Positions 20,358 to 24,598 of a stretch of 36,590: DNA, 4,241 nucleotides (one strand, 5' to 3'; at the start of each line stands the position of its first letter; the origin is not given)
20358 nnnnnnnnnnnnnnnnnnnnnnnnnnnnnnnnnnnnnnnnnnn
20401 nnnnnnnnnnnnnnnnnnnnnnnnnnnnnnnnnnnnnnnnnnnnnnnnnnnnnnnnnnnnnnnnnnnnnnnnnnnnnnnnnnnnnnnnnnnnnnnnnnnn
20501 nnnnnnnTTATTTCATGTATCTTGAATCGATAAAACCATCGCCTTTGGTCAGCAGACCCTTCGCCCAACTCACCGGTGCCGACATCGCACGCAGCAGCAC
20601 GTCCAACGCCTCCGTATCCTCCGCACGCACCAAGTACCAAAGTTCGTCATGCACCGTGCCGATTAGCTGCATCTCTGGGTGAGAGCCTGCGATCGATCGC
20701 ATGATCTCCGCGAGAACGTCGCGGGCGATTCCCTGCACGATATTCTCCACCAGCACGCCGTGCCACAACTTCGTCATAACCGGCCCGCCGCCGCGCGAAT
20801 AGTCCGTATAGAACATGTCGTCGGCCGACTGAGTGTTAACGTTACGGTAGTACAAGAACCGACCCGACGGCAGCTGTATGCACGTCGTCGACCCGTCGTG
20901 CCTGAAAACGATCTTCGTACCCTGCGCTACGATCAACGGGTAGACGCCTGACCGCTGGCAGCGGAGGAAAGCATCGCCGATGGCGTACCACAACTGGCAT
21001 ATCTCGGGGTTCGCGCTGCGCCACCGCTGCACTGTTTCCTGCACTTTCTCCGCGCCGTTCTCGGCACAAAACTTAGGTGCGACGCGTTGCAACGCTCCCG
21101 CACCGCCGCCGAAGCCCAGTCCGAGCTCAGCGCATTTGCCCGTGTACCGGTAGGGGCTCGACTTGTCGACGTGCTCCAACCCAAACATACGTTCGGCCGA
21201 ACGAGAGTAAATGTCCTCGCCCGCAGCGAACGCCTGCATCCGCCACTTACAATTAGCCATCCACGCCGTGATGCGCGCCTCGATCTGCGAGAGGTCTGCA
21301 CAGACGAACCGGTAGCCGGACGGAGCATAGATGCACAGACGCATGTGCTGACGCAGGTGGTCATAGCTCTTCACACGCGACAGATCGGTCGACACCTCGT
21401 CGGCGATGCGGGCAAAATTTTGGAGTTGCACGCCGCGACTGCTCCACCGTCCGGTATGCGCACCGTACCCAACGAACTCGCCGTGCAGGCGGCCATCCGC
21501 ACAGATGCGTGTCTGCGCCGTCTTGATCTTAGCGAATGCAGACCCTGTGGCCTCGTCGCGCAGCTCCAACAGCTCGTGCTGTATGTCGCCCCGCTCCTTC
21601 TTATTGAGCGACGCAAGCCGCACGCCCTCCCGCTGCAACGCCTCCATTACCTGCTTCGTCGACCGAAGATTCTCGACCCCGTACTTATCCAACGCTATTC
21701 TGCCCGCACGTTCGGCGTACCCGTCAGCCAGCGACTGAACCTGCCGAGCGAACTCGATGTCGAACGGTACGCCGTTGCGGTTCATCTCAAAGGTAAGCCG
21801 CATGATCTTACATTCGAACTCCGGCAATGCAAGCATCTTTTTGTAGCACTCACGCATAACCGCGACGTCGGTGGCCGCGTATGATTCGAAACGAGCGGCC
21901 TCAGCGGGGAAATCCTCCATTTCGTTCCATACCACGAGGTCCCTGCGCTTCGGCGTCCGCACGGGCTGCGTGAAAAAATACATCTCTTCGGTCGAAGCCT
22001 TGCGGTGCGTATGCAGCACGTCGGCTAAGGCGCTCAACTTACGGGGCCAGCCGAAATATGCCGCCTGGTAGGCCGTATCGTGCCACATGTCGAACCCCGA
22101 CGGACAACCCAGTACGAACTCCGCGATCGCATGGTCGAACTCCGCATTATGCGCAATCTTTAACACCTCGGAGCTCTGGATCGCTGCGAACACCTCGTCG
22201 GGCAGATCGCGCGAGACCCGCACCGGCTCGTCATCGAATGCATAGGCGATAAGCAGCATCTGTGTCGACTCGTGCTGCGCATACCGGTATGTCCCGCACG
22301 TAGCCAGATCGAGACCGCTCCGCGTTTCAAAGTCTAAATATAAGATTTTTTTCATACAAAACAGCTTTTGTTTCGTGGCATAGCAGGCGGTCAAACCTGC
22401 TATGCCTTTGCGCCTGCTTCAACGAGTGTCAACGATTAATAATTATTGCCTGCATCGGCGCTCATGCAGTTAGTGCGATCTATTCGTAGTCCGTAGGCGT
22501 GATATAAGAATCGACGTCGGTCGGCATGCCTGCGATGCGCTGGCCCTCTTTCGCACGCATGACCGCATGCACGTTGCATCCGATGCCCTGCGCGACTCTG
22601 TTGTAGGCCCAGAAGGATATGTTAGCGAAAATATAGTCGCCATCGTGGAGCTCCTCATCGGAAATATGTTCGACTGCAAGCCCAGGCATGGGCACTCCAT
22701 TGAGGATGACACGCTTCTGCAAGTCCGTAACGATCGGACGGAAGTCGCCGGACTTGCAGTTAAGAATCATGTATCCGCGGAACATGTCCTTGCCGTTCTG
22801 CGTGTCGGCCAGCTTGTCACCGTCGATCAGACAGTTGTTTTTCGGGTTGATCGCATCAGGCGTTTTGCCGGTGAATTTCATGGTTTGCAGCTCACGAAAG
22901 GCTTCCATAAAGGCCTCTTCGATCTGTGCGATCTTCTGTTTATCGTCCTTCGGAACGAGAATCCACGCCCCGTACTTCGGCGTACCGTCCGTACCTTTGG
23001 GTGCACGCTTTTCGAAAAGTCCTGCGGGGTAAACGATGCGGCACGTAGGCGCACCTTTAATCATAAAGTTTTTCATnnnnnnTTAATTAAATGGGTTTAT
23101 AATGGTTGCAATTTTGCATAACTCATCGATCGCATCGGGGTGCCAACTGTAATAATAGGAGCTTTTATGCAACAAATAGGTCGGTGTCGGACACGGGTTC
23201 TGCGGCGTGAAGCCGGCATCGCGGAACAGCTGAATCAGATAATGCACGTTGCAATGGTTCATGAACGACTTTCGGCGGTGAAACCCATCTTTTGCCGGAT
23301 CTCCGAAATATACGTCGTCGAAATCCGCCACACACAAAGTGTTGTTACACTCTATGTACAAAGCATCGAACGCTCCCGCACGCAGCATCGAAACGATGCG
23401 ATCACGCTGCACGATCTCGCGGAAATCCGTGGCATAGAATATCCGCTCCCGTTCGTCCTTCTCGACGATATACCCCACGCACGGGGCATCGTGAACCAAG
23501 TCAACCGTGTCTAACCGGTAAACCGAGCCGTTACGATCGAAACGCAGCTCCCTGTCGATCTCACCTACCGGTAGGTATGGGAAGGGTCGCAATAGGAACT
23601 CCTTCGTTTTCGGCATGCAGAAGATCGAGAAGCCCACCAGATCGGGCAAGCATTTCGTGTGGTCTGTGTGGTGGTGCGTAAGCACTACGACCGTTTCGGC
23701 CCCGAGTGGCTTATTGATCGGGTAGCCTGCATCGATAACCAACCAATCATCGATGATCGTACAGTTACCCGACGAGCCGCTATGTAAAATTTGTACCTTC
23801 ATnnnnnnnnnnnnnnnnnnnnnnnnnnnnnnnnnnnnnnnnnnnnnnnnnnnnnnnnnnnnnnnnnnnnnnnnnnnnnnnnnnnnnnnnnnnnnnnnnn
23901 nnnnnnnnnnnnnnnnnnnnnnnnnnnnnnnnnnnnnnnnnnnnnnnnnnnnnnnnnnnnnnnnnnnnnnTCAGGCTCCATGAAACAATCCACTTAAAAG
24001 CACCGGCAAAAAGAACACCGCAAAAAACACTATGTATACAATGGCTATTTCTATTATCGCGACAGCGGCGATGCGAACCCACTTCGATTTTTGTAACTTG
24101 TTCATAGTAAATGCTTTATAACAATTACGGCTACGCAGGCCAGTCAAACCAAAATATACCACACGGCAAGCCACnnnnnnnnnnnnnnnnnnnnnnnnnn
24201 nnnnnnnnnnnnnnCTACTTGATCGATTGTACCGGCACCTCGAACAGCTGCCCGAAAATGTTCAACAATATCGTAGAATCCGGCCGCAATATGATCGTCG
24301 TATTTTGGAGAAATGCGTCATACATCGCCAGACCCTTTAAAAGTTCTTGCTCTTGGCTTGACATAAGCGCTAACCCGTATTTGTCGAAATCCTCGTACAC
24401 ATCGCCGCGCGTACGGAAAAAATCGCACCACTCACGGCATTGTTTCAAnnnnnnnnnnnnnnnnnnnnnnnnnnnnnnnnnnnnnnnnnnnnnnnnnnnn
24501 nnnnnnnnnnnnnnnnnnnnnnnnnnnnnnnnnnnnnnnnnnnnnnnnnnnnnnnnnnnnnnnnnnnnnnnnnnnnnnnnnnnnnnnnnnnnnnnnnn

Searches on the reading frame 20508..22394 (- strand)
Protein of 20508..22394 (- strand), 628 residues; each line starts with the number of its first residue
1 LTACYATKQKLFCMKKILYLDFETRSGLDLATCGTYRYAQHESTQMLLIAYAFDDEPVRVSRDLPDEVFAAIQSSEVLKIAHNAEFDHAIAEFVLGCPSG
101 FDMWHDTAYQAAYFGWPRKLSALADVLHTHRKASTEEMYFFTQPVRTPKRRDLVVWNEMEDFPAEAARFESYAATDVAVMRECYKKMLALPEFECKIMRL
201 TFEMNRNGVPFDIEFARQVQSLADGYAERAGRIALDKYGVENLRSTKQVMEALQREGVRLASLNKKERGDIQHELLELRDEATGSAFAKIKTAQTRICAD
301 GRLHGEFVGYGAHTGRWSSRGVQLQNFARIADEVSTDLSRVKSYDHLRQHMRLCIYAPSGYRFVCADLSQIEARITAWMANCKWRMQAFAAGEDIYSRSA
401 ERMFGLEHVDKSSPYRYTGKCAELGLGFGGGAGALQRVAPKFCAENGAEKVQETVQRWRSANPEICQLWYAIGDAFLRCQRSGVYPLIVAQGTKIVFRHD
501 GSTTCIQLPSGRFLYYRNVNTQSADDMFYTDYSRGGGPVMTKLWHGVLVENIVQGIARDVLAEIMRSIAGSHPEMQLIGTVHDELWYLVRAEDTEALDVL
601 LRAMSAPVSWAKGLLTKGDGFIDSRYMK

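Call 10: search_protein_families(library=phrogs, proteins=[window:20508-22394:-], max_evalue=0.001)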
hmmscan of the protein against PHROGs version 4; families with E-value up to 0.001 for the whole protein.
window:20508-22394:- (628 aa): 5 families
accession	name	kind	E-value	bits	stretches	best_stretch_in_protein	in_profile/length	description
phrog_17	-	DNA, RNA and nucleotide metabolism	6.2e-101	340.2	1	11-627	666-1231/1445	DNA polymerase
phrog_10285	-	DNA, RNA and nucleotide metabolism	3.9e-50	171.7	1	336-628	30-320/321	DNA polymerase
phrog_7766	-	DNA, RNA and nucleotide metabolism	2.1e-27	96.8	1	449-628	6-185/186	DNA polymerase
phrog_2573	-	DNA, RNA and nucleotide metabolism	0.00033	20.9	0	360-410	16-66/336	DNA polymerase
phrog_12241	-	DNA, RNA and nucleotide metabolism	0.00035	20.7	0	291-333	457-498/502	DNA polymerase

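Call 26: search_protein_families(library=pfam, proteins=[window:20508-22394:-], max_evalue=0.001)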
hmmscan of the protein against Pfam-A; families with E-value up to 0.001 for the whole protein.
window:20508-22394:- (628 aa): 1 family
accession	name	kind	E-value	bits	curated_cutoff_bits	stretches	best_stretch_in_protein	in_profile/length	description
PF00476.26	DNA_pol_A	-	6.1e-23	81.8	34.3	1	257-438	62-229/381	DNA polymerase family A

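Call 58: find_related_loci(query=A4, collection=viral_contigs, flank=10000)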
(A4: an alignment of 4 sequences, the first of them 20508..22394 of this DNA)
Query A4 (628 aa) in viral_contigs; peptide patterns used: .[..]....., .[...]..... (x = any residue, [..] = any of these).
35 stretches matched a pattern; 22 encode a relative of the query (tblastn E <= 1e-3); 22 distinct loci.
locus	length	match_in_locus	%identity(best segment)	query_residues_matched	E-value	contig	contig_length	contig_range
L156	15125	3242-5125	98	1-628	0e+0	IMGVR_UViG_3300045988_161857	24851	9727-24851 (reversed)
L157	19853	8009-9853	58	17-628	0e+0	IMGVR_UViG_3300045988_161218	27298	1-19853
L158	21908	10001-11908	56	6-628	0e+0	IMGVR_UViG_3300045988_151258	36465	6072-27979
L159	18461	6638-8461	57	18-628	0e+0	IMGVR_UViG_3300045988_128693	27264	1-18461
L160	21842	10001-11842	57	10-628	0e+0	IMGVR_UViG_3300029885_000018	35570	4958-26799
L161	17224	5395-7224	53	16-628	0e+0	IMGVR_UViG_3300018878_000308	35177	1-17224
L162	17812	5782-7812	51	15-628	0e+0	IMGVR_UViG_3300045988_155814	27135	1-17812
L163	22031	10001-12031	51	15-628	0e+0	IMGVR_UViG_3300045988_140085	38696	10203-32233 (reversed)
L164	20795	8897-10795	52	15-628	0e+0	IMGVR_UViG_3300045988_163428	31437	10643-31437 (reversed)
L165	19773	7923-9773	58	15-628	0e+0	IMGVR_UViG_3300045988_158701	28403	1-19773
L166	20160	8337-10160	55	18-628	0e+0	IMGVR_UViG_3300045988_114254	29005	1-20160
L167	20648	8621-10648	50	15-628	0e+0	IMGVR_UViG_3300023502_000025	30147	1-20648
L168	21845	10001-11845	58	17-628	0e+0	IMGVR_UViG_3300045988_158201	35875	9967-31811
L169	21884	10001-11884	98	1-628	0e+0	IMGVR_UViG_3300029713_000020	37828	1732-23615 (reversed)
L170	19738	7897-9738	56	10-628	0e+0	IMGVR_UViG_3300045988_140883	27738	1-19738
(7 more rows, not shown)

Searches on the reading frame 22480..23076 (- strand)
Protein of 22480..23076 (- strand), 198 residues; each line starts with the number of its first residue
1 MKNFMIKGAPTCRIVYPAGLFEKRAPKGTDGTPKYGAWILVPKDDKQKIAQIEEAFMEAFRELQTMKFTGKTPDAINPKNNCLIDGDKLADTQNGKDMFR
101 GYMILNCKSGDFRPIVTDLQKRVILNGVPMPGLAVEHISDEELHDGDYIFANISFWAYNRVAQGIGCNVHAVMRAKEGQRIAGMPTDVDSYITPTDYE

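Call 10: search_protein_families(library=phrogs, proteins=[window:22480-23076:-], max_evalue=0.001)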
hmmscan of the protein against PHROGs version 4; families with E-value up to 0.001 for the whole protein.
window:22480-23076:- (198 aa): 1 family
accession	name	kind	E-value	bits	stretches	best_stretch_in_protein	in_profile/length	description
phrog_112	-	DNA, RNA and nucleotide metabolism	1.1e-22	82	1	15-186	30-185/265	Gp2.5-like ssDNA binding protein and ssDNA annealing protein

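Call 26: search_protein_families(library=pfam, proteins=[window:22480-23076:-], max_evalue=0.001)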
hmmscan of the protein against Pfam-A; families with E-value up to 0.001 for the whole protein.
window:22480-23076:- (198 aa): 1 family
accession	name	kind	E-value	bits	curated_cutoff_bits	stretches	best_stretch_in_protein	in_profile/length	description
PF10991.15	Enc34_ssDNA-bd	-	2e-24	86.6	26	1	11-192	7-167/176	Enterobacter phage Enc34, ssDNA-binding protein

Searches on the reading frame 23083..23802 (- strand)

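Call 10: search_protein_families(library=phrogs, proteins=[window:23083-23802:-], max_evalue=0.001)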
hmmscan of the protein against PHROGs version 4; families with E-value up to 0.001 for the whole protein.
window:23083-23802:- (239 aa): 1 family
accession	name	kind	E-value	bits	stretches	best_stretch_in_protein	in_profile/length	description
phrog_392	-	other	7.9e-21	75.9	1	1-153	6-168/348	metal-dependent hydrolase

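Call 26: search_protein_families(library=pfam, proteins=[window:23083-23802:-], max_evalue=0.001)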
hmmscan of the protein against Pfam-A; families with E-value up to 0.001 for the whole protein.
window:23083-23802:- (239 aa): 2 families
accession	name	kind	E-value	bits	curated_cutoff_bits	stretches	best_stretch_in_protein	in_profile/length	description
PF12706.13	Lactamase_B_2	-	2.7e-09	37.4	27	1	37-151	32-163/200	Beta-lactamase superfamily domain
PF00753.33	Lactamase_B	-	6.3e-05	23.4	22.7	1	10-134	4-157/196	Metallo-beta-lactamase superfamily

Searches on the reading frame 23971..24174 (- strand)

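Call 43: search_protein_families(library=pfam, proteins=[window:23971-24174:-], max_evalue=0.05)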
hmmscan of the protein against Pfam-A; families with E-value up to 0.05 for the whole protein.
window:23971-24174:- (67 aa): 0 families

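Call 89: search_protein_families(library=pfam, proteins=[window:23971-24174:-], max_evalue=10)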
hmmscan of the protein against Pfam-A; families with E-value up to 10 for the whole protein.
window:23971-24174:- (67 aa): 3 families
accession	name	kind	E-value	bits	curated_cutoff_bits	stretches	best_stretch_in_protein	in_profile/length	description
PF03820.22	SFXNs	-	0.054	12.8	22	1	21-60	242-281/319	Sideroflexins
PF06570.16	DUF1129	-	0.081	13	29.1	1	18-59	131-174/207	Protein of unknown function (DUF1129)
PF10140.15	YukC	-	0.14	11.5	27.4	1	17-57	180-220/357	WXG100 protein secretion system (Wss), protein YukC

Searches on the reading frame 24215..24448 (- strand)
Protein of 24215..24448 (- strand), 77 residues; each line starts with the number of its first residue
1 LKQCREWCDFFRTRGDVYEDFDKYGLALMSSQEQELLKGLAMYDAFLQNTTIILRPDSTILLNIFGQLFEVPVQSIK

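Call 43: search_protein_families(library=pfam, proteins=[window:24215-24448:-], max_evalue=0.05)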
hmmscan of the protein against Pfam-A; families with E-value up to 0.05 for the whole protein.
window:24215-24448:- (77 aa): 0 families

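Call 89: search_protein_families(library=pfam, proteins=[window:24215-24448:-], max_evalue=10)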
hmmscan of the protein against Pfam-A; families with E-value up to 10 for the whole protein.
window:24215-24448:- (77 aa): 1 family
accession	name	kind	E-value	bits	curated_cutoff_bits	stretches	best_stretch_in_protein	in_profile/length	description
PF22222.1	Cpf1_PI-like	-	0.054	14.6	27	1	2-35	44-77/91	CRISPR-associated endonuclease Cpf1 PI domain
